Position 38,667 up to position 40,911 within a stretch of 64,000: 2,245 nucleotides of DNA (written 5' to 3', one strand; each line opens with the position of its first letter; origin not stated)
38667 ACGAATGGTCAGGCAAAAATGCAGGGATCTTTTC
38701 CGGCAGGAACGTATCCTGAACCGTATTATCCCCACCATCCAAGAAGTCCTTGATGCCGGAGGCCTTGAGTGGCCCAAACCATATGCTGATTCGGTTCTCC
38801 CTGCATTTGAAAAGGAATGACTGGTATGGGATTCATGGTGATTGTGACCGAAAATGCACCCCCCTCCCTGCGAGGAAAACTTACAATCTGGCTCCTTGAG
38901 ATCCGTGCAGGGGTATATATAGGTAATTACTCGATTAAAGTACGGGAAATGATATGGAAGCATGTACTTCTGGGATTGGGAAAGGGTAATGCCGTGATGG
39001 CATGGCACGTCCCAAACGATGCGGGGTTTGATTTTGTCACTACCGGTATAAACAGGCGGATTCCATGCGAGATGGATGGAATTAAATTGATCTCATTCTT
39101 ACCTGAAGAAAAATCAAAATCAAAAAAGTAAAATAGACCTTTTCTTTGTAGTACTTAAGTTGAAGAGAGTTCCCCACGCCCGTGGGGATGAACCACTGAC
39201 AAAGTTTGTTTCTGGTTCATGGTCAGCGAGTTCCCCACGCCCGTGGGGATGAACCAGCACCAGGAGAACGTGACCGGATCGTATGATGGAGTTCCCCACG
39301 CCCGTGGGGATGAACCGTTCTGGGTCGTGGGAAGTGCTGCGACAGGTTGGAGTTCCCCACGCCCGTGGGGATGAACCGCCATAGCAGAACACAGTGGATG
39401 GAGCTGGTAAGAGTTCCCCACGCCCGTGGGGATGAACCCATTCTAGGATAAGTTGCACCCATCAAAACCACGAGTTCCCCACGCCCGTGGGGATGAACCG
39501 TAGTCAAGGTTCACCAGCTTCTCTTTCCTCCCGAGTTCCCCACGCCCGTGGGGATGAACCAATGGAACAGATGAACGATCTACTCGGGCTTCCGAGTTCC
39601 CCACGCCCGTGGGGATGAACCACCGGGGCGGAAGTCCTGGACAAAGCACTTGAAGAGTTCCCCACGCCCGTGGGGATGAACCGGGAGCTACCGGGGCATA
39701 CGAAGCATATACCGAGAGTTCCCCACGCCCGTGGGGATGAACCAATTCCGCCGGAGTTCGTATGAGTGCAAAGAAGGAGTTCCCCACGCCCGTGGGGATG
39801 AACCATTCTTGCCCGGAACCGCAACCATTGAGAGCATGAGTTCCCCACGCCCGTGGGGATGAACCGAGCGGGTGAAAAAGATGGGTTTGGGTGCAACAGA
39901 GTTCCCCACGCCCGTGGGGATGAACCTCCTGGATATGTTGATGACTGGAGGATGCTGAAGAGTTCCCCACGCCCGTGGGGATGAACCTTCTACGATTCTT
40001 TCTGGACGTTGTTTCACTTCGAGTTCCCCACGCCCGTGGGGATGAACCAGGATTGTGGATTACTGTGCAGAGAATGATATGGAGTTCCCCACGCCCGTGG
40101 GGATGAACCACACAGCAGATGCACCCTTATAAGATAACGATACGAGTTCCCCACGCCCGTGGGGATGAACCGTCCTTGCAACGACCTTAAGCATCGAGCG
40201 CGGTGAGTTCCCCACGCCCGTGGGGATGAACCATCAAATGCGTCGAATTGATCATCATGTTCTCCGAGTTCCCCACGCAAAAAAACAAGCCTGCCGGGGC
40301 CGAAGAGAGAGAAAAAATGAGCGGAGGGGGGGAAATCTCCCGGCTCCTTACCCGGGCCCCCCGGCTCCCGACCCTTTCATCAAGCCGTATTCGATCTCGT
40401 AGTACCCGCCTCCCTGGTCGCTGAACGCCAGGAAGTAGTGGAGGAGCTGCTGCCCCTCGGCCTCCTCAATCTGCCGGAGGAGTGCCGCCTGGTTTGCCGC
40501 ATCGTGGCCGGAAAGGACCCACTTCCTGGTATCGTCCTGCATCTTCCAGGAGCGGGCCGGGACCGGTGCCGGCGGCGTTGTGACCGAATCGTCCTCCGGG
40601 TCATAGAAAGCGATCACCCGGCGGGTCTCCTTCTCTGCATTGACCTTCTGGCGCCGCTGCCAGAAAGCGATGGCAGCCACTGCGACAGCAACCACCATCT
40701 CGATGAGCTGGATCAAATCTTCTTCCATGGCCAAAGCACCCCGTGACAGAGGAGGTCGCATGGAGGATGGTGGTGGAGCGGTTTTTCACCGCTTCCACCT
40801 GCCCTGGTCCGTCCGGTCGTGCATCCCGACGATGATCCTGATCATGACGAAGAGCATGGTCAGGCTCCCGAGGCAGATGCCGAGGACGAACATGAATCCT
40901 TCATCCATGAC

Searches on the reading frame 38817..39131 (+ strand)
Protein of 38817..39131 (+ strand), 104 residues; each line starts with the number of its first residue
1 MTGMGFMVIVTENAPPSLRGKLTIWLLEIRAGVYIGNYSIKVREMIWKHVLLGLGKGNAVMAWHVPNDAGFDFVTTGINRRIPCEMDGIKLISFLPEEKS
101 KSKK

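Call 41: search_protein_families(library=pfam, proteins=[window:38817-39131:+], max_evalue=0.001)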
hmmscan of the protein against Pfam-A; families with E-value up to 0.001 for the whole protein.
window:38817-39131:+ (104 aa): 1 family
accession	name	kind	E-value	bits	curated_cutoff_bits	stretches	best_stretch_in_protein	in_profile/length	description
PF09707.15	Cas_Cas2CT1978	-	3.6e-32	110.8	24.7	1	7-91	2-86/86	CRISPR-associated protein (Cas_Cas2CT1978)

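Call 74: find_encoding_contigs(protein=window:38817-39131:+, flank=10000, max_places=10)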
Protein window:38817-39131:+ (104 aa): 20 contigs read that carry it; 10 places shown.
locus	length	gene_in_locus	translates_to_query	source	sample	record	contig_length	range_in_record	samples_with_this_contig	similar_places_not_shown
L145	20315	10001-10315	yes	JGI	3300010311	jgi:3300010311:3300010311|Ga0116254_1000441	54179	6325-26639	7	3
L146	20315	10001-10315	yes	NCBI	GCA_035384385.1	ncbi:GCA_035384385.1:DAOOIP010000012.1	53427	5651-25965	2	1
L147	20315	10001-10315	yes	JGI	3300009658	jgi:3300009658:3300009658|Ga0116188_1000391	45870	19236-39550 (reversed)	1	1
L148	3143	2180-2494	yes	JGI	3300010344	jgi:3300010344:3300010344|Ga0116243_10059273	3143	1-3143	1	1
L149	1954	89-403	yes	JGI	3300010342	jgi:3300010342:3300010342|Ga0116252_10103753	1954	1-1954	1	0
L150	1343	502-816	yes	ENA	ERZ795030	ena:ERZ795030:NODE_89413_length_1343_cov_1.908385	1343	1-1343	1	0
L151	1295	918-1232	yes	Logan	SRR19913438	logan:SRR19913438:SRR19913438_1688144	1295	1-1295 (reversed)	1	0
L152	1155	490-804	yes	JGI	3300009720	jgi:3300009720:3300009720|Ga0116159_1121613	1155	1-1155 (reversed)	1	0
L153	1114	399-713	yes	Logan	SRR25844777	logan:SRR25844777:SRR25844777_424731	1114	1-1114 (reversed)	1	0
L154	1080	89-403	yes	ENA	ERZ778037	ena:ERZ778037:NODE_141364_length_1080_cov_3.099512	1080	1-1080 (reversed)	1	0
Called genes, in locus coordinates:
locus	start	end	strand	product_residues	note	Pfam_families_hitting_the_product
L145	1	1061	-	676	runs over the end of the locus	PF10060:DUF2298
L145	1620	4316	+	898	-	PF18019:Cas3_HD, PF00270:DEAD (faint), PF22590:Cas3-like_C_2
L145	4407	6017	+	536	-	PF09481:CRISPR_Cse1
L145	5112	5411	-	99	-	-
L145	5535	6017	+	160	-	PF09481:CRISPR_Cse1 (weak)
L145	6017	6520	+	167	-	PF09485:CRISPR_Cse2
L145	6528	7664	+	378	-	PF09344:Cas_CT1975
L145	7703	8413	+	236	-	PF09704:Cas_Cas5d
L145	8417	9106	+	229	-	PF08798:CRISPR_assoc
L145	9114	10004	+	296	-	PF01867:Cas_Cas1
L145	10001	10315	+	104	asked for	PF09707:Cas_Cas2CT1978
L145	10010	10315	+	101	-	PF09707:Cas_Cas2CT1978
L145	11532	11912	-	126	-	-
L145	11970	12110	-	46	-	-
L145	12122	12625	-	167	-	-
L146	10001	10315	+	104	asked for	PF09707:Cas_Cas2CT1978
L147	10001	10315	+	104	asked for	PF09707:Cas_Cas2CT1978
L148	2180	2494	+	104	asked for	PF09707:Cas_Cas2CT1978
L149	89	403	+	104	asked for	PF09707:Cas_Cas2CT1978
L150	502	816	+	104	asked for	PF09707:Cas_Cas2CT1978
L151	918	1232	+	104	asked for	PF09707:Cas_Cas2CT1978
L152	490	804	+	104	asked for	PF09707:Cas_Cas2CT1978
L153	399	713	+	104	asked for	PF09707:Cas_Cas2CT1978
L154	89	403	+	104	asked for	PF09707:Cas_Cas2CT1978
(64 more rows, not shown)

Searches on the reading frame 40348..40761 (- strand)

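Call 8: search_protein_families(library=pfam, proteins=[window:40348-40761:-], max_evalue=0.01)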
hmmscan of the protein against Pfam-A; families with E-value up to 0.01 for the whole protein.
window:40348-40761:- (137 aa): 0 families

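Call 9: search_protein_families(library=phrogs, proteins=[window:40348-40761:-], max_evalue=0.01)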
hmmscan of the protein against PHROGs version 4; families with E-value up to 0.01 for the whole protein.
window:40348-40761:- (137 aa): 1 family
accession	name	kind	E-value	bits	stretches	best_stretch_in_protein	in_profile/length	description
phrog_26288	-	unknown function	0.0056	17.8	1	15-52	3-41/86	-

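Call 95: search_protein_families(library=ncbifam, proteins=[window:40348-40761:-], max_evalue=0.01)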
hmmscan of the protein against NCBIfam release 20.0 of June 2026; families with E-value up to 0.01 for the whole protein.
window:40348-40761:- (137 aa): 1 family
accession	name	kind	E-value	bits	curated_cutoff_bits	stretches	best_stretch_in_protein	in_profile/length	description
NF038356.1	actino_DLW39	hypoth_equivalog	0.00051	19.8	24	1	20-45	4-28/38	DLW-39 family protein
